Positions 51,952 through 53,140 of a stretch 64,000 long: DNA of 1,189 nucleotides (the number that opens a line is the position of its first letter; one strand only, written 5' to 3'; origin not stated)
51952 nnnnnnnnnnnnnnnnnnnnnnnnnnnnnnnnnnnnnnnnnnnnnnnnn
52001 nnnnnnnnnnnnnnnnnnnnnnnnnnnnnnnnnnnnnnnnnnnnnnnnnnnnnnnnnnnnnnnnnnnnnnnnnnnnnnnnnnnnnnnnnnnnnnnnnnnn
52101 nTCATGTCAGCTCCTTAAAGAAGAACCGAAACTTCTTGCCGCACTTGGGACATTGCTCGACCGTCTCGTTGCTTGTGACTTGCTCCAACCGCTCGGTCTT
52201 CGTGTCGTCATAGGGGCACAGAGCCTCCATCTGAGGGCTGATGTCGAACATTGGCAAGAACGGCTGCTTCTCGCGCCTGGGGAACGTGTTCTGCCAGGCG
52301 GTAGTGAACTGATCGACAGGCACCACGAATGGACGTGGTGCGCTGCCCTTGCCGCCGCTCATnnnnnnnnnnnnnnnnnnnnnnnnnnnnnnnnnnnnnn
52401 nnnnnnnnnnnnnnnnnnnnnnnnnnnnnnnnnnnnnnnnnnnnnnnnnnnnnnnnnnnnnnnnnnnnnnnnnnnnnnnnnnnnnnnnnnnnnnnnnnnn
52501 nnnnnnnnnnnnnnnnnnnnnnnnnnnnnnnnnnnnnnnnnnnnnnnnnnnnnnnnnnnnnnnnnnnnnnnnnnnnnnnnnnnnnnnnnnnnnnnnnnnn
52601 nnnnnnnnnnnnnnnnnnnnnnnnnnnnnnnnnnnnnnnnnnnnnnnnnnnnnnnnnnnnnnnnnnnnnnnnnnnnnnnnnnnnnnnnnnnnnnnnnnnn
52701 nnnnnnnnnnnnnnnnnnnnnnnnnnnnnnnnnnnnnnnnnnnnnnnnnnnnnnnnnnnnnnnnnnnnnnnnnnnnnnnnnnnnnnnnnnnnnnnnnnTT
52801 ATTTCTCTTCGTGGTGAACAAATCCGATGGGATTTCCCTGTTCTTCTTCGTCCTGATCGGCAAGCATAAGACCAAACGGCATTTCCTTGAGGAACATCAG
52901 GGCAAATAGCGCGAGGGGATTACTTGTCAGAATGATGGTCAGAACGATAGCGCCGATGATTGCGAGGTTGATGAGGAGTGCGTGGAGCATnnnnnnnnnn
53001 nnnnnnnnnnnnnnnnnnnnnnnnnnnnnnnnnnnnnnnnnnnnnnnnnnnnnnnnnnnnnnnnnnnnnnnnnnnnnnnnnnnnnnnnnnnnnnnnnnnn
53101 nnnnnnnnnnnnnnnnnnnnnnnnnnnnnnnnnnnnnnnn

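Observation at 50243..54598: Single minus-strand island: SF2 helicase, RHH-like autoregulator, nine tiny ORFs, SLOG/DUF2493 protein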

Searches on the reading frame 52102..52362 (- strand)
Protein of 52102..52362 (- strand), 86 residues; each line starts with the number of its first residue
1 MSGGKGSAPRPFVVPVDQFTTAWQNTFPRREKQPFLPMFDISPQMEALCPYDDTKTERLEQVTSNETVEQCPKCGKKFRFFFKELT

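Call 4: search_protein_families(library=pfam, max_evalue=0.1, proteins=[window:52102-52362:-])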
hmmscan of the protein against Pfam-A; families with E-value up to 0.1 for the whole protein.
window:52102-52362:- (86 aa): 1 family
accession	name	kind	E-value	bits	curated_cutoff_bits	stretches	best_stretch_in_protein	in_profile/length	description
PF13913.12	zf-C2HC_2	-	0.083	13.1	27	0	69-79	3-13/25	zinc-finger of a C2HC-type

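Call 6: search_protein_families(library=phrogs, max_evalue=0.01, proteins=[window:52102-52362:-])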
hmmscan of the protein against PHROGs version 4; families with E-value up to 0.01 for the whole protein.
window:52102-52362:- (86 aa): 0 families

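Call 36: search_protein_families(library=ncbifam, max_evalue=0.1, proteins=[window:52102-52362:-])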
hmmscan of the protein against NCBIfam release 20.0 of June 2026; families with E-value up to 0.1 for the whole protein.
window:52102-52362:- (86 aa): 1 family
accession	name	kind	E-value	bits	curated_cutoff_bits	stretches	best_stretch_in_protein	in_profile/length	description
NF033497.1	rubre_like_arch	subfamily_domain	0.064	13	32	0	62-79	10-27/34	rubrerythrin-like domain-containing protein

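Call 80: search_protein_families(library=padloc, max_evalue=0.01, proteins=[window:52102-52362:-])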
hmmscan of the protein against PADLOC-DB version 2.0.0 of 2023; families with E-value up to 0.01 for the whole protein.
window:52102-52362:- (86 aa): 0 families

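Call 84: find_related_loci(query=window:52102-52362:-, collection=viral_contigs, flank=4000)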
Query window:52102-52362:- (86 aa) in viral_contigs; peptide patterns used: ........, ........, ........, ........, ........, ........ (x = any residue, [..] = any of these).
33 stretches matched a pattern, but none encodes a relative of the query by tblastn (E <= 1e-3).

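Call 108: search_protein_families(library=pfam, alignment_id=A5, max_evalue=0.001)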
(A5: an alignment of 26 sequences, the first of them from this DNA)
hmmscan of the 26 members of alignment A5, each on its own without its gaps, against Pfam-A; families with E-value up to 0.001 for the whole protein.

A. member 1, seq(86 aa): 0 families

B. families by the number of members that match (of 26 scanned): 3 families
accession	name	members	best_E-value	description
PF13759.12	2OG-FeII_Oxy_5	1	9.3e-15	Putative 2OG-Fe(II) oxygenase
PF09834.14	DUF2061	1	1.3e-06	Predicted membrane protein (DUF2061)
PF21509.3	Ezh2-like__CXC_fung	1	0.00089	Fungal polycomb repressive complex 2, Ezh2-like, preSET CXC domain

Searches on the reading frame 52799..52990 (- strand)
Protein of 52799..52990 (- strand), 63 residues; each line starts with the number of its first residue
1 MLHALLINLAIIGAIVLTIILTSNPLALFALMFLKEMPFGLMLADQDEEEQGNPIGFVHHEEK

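Call 4: search_protein_families(library=pfam, max_evalue=0.1, proteins=[window:52799-52990:-])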
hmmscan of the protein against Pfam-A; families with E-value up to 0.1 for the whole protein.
window:52799-52990:- (63 aa): 0 families

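Call 6: search_protein_families(library=phrogs, max_evalue=0.01, proteins=[window:52799-52990:-])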
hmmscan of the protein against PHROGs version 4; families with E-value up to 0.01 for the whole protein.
window:52799-52990:- (63 aa): 0 families

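Call 36: search_protein_families(library=ncbifam, max_evalue=0.1, proteins=[window:52799-52990:-])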
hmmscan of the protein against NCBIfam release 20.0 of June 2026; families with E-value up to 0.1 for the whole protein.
window:52799-52990:- (63 aa): 0 families

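Call 80: search_protein_families(library=padloc, max_evalue=0.01, proteins=[window:52799-52990:-])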
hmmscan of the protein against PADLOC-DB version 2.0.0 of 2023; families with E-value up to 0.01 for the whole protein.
window:52799-52990:- (63 aa): 0 families
